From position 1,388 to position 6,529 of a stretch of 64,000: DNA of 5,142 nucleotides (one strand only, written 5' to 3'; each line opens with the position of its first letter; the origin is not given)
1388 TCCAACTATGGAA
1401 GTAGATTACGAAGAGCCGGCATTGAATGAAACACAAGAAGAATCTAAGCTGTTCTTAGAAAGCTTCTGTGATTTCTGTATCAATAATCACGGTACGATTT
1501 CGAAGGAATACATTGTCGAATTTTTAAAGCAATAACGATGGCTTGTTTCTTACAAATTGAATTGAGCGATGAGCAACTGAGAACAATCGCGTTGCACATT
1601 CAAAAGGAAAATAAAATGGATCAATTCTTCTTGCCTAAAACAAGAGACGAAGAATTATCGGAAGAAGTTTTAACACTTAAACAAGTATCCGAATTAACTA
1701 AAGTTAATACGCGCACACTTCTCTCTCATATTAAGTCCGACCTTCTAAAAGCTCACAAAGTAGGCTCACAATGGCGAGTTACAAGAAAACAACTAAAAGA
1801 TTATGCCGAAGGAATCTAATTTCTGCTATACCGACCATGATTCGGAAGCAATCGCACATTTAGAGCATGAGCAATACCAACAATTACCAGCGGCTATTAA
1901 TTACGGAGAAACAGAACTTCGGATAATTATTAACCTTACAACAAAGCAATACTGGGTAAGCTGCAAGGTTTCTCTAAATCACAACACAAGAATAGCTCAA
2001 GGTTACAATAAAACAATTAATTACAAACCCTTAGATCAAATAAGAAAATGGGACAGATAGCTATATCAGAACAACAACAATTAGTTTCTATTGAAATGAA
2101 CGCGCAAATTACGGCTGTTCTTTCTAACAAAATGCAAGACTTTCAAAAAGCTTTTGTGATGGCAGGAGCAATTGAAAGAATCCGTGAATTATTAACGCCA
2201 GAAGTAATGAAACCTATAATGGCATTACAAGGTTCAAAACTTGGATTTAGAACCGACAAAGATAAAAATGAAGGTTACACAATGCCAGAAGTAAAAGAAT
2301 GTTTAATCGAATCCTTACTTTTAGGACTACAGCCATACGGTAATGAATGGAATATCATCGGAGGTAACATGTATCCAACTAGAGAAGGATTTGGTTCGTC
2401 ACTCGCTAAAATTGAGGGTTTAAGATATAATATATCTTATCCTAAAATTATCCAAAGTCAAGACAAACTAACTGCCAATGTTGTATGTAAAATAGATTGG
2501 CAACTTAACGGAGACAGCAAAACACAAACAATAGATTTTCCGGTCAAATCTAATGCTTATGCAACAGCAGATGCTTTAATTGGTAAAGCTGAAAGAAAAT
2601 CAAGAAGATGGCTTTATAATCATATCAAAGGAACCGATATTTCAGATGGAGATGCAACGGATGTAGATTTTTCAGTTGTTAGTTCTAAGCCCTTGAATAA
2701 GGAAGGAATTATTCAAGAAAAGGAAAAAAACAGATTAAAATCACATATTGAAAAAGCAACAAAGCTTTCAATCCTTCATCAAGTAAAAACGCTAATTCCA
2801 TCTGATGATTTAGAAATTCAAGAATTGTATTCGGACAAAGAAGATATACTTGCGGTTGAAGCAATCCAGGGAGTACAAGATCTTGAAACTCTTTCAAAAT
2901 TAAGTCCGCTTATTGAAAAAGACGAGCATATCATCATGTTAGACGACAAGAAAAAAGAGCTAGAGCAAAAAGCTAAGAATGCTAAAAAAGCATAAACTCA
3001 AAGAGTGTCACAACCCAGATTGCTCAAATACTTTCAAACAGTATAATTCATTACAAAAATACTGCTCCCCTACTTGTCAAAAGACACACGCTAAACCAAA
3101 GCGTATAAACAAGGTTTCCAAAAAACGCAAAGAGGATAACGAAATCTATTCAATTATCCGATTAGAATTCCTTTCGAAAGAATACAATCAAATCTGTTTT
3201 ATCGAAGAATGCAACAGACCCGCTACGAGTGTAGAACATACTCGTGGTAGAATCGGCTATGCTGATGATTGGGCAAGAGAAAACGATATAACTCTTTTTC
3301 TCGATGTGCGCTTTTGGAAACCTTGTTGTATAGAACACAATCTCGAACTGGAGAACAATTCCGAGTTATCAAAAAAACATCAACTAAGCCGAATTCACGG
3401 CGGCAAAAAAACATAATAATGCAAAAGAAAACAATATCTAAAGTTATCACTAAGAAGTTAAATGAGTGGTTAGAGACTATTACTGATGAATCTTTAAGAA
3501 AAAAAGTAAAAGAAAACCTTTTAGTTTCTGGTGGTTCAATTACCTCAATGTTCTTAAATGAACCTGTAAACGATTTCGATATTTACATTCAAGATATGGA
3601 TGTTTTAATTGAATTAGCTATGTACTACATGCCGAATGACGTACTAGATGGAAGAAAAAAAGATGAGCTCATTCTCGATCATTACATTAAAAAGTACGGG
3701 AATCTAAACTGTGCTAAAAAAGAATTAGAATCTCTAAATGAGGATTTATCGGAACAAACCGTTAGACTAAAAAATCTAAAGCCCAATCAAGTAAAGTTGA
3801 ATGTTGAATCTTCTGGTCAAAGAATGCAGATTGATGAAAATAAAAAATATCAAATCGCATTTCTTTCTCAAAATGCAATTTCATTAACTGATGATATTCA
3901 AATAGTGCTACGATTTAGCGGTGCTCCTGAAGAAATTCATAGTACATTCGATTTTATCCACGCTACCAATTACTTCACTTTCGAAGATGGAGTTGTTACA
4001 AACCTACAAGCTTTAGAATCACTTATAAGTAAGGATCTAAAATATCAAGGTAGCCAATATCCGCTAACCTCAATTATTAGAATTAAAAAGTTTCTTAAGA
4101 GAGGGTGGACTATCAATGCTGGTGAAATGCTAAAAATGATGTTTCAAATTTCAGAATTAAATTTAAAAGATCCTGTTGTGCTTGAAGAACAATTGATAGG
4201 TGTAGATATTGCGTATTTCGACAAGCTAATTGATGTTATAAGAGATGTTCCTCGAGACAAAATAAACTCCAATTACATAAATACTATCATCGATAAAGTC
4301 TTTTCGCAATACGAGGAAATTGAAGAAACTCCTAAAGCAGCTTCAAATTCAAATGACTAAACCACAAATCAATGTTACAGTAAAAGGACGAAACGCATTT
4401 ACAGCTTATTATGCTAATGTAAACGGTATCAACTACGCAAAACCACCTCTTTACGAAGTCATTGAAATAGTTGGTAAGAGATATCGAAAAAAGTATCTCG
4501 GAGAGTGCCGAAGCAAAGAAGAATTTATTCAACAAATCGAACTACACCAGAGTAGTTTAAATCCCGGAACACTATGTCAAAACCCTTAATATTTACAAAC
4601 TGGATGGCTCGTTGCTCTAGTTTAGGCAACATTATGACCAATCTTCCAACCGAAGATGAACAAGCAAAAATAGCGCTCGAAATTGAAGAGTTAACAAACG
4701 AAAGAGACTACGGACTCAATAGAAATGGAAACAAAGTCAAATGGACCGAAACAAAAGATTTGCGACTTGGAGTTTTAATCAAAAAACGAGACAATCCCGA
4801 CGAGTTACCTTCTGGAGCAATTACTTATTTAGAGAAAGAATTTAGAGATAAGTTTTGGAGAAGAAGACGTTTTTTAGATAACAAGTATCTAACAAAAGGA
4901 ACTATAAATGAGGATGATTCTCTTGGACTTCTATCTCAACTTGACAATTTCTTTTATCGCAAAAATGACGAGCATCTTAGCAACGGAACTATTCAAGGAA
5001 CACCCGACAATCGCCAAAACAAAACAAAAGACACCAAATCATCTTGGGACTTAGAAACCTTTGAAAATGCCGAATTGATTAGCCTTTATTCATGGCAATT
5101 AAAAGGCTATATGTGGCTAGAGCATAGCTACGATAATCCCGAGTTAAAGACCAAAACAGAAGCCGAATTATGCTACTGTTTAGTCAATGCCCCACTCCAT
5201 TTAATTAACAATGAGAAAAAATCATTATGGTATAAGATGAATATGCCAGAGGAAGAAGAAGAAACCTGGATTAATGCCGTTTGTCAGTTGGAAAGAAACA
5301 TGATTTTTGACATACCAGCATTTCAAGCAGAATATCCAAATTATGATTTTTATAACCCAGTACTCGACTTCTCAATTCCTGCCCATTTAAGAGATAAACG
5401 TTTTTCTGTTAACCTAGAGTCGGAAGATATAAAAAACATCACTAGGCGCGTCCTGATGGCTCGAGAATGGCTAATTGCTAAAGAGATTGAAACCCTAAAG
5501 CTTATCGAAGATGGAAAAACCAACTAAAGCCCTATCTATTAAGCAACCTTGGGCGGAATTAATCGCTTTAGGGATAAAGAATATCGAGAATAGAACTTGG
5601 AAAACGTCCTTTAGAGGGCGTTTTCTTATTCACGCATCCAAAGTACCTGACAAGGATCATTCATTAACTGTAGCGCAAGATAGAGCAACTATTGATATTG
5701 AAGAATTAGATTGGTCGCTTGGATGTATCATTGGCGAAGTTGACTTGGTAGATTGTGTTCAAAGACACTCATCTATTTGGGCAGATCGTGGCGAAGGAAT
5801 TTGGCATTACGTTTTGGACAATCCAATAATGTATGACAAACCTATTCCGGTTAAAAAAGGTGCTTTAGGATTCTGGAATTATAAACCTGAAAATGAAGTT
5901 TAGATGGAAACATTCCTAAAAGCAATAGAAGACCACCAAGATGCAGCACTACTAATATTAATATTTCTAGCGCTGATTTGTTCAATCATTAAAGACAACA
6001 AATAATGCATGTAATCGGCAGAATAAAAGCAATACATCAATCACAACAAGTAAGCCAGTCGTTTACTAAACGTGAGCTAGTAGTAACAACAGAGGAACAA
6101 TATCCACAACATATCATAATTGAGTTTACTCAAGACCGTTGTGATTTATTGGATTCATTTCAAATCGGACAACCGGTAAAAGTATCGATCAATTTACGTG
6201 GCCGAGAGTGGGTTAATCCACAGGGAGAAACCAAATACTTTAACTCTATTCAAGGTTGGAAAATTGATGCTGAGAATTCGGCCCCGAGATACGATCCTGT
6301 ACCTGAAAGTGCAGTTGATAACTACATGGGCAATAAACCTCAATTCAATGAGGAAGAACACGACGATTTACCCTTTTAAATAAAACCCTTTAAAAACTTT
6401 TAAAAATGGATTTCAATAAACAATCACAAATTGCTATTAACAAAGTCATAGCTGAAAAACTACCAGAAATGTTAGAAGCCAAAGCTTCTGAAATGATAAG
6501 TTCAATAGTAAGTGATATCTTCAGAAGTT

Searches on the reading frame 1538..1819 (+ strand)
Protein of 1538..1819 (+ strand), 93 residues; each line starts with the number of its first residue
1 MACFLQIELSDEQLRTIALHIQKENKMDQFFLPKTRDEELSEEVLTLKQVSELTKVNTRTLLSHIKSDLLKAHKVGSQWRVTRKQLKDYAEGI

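Call 54: search_protein_families(library=pfam, proteins=[window:1538-1819:+], max_evalue=0.01)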
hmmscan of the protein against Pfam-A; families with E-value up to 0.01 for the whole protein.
window:1538-1819:+ (93 aa): 1 family
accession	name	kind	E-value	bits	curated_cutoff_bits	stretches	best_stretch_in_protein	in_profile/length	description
PF12728.13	HTH_17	-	3.8e-10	40.3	27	1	44-91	1-48/51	Helix-turn-helix domain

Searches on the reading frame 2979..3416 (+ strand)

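Call 54: search_protein_families(library=pfam, proteins=[window:2979-3416:+], max_evalue=0.01)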
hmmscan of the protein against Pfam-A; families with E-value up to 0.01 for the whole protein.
window:2979-3416:+ (145 aa): 1 family
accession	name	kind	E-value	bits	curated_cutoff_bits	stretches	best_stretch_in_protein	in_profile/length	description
PF11706.13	zf-CGNR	-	0.00022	21.4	24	1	7-37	2-35/44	CGNR zinc finger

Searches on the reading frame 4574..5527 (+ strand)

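Call 14: search_protein_families(library=phrogs, proteins=[window:4574-5527:+], max_evalue=0.001)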
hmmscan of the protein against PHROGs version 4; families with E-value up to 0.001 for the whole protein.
window:4574-5527:+ (317 aa): 1 family
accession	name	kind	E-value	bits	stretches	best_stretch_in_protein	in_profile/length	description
phrog_5715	-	DNA, RNA and nucleotide metabolism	9.4e-31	108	1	11-225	3-174/213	exonuclease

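Call 54: search_protein_families(library=pfam, proteins=[window:4574-5527:+], max_evalue=0.01)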
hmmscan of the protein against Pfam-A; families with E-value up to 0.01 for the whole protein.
window:4574-5527:+ (317 aa): 0 families

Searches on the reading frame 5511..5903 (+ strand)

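Call 54: search_protein_families(library=pfam, proteins=[window:5511-5903:+], max_evalue=0.01)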
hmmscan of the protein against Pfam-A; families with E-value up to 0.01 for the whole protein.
window:5511-5903:+ (130 aa): 1 family
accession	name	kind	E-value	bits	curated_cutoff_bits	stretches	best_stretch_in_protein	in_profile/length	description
PF04266.20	ASCH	-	1.5e-06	29.3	21.2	1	8-84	1-55/103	ASCH domain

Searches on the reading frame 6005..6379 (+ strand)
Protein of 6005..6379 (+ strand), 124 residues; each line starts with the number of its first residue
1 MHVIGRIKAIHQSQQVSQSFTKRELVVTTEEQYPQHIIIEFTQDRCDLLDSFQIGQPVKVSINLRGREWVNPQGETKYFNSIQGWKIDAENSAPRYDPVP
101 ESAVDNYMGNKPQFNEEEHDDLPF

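Call 54: search_protein_families(library=pfam, proteins=[window:6005-6379:+], max_evalue=0.01)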
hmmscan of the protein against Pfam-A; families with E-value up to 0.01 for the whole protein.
window:6005-6379:+ (124 aa): 1 family
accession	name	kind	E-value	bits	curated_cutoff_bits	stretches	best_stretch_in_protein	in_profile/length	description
PF11325.14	DUF3127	-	3.9e-30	104.3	27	1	3-87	2-84/85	Domain of unknown function (DUF3127)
